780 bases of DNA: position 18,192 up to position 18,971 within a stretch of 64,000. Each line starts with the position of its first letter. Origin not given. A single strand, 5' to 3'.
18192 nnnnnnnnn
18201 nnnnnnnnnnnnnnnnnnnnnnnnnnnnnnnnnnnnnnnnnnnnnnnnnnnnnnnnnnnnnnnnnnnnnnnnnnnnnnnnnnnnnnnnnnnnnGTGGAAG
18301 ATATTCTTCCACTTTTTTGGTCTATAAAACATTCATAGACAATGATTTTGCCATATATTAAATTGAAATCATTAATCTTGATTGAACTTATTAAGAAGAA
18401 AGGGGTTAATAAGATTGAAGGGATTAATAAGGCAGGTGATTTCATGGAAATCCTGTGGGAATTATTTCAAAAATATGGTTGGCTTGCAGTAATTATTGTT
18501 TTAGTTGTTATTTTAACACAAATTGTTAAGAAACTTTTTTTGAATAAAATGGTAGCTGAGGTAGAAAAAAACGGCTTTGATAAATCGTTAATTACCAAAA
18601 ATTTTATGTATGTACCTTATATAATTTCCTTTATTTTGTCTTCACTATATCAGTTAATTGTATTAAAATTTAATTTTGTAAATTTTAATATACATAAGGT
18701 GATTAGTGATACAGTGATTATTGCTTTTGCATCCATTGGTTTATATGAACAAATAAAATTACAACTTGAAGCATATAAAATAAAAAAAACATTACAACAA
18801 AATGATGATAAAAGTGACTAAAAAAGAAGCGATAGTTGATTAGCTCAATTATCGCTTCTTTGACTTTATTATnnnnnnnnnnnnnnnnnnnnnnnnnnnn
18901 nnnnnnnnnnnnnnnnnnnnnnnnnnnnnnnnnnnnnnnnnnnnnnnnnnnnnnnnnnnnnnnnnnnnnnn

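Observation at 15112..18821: Accessory-looking module: XRE-HTH/TPR (RNPP/Rgg-like) regulator flanked by two paralogous lipoproteins, followed by a PNPOx-like protein and a small membrane protein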

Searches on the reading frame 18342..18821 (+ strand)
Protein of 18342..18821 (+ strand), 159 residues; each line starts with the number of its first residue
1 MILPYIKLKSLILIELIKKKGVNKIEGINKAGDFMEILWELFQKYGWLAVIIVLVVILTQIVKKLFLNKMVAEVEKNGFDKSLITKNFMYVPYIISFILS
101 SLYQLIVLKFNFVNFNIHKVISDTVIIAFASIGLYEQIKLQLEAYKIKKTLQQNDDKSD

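Call 4: search_protein_families(library=pfam, proteins=[window:18342-18821:+], max_evalue=1)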
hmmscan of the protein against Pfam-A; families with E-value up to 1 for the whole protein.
window:18342-18821:+ (159 aa): 3 families
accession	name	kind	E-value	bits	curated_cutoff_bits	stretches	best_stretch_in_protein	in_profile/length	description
PF13664.11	DUF4149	-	0.086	13.5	24.6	1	34-74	30-61/102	Domain of unknown function (DUF4149)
PF10831.14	DUF2556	-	0.14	12.6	27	1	43-76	3-35/53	Protein of unknown function (DUF2556)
PF06936.16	Selenoprotein_S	-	0.19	12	29.8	1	39-74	30-68/192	Selenoprotein S (SelS)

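Call 5: search_protein_families(library=ncbifam, proteins=[window:18342-18821:+], max_evalue=1)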
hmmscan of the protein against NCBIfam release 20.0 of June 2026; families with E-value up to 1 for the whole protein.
window:18342-18821:+ (159 aa): 2 families
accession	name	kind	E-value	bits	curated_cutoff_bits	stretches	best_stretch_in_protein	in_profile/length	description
NF048001.1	GTP_morpho_1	equivalog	0.087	12.6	50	1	35-65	36-66/70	GTA head formation protein, RCAP_rcc01685 family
NF010185.0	PRK13664.1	equivalog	0.93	9.5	98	0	42-65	4-27/65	hypothetical protein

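Call 77: search_protein_families(library=padloc, proteins=[window:18342-18821:+], max_evalue=0.01)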
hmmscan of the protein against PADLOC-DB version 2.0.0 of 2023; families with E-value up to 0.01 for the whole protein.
window:18342-18821:+ (159 aa): 0 families

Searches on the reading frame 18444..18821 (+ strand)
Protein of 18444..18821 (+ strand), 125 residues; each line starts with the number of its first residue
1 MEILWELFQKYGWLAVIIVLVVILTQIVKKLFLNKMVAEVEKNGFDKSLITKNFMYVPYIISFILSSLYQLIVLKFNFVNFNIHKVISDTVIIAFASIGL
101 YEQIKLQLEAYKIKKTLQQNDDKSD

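Call 11: search_protein_families(library=phrogs, proteins=[window:18444-18821:+], max_evalue=0.1)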
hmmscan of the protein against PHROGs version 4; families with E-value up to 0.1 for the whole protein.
window:18444-18821:+ (125 aa): 2 families
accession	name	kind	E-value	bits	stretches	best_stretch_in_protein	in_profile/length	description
phrog_1299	-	lysis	9.7e-05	23.1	0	60-121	36-97/100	holin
phrog_4546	-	unknown function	0.057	14.2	1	82-101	2-21/36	-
